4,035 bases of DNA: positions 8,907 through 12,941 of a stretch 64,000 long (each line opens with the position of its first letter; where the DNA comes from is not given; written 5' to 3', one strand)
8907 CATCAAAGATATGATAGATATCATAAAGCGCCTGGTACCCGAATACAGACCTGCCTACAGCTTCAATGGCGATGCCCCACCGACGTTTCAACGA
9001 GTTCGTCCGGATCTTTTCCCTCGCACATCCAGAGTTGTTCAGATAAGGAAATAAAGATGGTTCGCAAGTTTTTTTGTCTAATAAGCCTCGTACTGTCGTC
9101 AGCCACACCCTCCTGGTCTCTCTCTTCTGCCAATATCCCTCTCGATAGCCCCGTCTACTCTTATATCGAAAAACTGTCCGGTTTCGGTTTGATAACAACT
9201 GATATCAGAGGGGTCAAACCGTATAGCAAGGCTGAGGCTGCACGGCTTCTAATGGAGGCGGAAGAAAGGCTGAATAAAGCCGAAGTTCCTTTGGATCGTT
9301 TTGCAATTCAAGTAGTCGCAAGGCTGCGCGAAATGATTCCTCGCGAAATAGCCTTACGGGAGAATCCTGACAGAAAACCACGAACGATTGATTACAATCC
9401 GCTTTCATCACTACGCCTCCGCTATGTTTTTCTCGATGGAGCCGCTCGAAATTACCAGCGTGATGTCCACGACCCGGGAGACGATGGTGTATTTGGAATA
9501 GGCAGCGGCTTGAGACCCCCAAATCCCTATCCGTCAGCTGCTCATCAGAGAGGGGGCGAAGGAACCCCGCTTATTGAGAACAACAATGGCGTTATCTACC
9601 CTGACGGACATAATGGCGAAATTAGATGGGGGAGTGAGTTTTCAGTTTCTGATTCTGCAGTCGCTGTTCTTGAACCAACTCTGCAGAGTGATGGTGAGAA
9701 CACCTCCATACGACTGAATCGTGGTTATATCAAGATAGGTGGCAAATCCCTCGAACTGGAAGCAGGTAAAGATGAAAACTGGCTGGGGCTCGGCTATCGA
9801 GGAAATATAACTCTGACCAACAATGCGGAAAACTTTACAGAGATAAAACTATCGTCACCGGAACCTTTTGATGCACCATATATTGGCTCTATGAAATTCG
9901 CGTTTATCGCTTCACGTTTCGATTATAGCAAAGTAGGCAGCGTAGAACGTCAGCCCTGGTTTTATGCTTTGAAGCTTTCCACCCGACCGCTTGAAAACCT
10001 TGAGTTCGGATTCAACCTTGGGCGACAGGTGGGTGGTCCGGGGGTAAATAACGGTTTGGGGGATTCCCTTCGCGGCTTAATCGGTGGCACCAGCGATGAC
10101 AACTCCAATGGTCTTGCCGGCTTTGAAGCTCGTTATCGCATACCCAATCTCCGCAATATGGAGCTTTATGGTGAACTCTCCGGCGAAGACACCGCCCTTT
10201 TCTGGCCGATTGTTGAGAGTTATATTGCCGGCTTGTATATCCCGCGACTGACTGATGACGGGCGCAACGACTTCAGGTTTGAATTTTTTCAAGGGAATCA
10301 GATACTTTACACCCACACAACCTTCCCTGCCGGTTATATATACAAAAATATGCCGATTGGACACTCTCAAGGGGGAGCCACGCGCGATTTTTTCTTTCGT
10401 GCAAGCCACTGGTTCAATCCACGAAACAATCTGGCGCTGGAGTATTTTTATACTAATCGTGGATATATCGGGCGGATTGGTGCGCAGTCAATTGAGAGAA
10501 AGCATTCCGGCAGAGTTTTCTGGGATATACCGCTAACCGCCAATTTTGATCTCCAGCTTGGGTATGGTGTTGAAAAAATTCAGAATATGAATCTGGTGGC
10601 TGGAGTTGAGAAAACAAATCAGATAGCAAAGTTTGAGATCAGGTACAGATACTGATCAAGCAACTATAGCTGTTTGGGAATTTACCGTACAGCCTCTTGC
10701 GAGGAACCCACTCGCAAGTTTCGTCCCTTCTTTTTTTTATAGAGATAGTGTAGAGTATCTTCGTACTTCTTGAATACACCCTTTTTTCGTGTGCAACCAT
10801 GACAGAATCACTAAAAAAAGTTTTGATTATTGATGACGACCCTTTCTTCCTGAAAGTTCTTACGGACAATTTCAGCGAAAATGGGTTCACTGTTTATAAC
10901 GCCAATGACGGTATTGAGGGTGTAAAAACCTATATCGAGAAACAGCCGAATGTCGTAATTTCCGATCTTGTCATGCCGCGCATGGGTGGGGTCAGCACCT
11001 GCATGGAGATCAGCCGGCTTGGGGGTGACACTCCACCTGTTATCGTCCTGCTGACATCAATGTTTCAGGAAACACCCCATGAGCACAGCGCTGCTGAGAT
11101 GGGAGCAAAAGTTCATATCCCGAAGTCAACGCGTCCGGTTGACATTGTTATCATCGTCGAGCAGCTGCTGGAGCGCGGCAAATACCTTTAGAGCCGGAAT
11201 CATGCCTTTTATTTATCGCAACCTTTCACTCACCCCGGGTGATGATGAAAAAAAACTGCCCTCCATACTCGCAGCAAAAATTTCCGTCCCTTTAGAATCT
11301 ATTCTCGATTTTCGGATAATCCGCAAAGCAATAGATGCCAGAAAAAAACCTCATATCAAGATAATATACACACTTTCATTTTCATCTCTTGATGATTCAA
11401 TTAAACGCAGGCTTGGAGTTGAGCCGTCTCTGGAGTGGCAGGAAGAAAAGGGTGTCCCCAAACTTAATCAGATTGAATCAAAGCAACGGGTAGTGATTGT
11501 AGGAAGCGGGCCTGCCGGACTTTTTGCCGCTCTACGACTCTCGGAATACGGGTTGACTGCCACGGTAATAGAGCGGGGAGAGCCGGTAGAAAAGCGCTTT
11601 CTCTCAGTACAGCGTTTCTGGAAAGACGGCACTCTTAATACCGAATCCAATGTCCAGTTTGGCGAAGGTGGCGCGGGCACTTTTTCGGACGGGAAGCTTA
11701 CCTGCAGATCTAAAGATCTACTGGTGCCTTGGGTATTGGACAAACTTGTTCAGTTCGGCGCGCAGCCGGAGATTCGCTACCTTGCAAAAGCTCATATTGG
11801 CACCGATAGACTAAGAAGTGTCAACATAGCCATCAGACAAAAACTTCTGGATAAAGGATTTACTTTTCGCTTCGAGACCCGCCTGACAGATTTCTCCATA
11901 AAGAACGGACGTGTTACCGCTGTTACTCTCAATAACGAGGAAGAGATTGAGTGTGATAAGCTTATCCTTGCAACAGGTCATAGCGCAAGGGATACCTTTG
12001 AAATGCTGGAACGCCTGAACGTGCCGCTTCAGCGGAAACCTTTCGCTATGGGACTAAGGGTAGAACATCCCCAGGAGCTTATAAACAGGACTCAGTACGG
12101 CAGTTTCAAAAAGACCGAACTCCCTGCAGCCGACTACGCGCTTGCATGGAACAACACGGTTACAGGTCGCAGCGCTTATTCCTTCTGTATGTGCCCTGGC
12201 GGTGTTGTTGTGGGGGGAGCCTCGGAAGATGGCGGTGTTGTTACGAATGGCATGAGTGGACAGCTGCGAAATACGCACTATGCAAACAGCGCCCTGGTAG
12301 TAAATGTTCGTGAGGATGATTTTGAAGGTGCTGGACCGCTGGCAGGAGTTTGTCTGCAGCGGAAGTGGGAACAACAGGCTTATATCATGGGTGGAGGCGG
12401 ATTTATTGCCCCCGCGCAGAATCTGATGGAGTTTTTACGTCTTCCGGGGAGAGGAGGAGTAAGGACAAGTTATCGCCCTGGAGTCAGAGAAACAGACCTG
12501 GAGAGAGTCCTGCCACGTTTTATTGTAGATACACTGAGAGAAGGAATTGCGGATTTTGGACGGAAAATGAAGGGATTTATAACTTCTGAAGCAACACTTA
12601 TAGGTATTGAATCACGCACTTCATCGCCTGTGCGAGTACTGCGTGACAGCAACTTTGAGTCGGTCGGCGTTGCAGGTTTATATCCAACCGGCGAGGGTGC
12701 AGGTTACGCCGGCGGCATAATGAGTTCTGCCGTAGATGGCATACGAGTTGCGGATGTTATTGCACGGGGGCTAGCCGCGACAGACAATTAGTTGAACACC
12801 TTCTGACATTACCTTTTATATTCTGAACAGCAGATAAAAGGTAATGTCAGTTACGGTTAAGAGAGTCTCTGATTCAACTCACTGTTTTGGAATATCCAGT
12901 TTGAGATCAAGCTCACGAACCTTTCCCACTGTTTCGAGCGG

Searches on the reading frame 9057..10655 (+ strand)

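Call 107: search_protein_families(library=pfam, proteins=[window:9057-10655:+], max_evalue=0.00001)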
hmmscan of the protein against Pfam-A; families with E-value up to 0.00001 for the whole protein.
window:9057-10655:+ (532 aa): 1 family
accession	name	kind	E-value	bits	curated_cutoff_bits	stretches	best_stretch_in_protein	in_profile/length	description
PF14052.12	Caps_assemb_Wzi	-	1.7e-117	393.2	30.1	1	155-522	3-392/392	Capsule assembly protein Wzi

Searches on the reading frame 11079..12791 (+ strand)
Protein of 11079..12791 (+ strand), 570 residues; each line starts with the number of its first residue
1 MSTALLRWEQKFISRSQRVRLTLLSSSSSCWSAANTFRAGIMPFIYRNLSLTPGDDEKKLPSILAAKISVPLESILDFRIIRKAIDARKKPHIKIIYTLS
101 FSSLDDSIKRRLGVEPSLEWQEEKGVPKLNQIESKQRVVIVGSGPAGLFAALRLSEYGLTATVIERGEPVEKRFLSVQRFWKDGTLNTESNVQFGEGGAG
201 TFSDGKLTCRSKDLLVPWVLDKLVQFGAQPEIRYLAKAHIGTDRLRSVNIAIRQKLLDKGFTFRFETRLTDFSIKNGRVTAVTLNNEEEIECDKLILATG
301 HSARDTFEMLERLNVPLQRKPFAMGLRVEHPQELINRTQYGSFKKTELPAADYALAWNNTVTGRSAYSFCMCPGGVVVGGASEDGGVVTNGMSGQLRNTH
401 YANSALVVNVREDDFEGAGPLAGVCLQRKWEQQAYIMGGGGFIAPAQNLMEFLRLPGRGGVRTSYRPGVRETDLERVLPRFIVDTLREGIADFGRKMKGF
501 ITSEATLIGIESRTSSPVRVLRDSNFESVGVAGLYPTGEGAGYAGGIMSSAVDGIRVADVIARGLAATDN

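Call 107: search_protein_families(library=pfam, proteins=[window:11079-12791:+], max_evalue=0.00001)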
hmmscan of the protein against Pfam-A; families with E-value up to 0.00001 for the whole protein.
window:11079-12791:+ (570 aa): 7 families
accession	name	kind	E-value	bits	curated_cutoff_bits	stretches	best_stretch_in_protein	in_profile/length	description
PF21688.3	FAD-depend_C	-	4e-70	236.5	27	1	321-514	1-197/197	FAD-dependent protein, C-terminal domain-like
PF01266.30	DAO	-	2e-14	54.3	27.9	1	249-386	152-275/353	FAD dependent oxidoreductase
PF07992.20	Pyr_redox_2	-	3.6e-12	46.7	26.1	1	137-305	2-113/291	Pyridine nucleotide-disulphide oxidoreductase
PF03486.20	HI0933_like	-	8.6e-12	45.5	50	1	137-302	2-165/244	HI0933-like protein Rossmann domain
PF00890.30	FAD_binding_2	-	2.2e-09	37.5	20.4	0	138-170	2-34/414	FAD binding domain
PF01494.25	FAD_binding_3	-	2.6e-07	30.7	22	1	137-168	3-34/349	FAD binding domain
PF13738.12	Pyr_redox_3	-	8.8e-06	25.6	30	0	139-171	1-34/305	Pyridine nucleotide-disulphide oxidoreductase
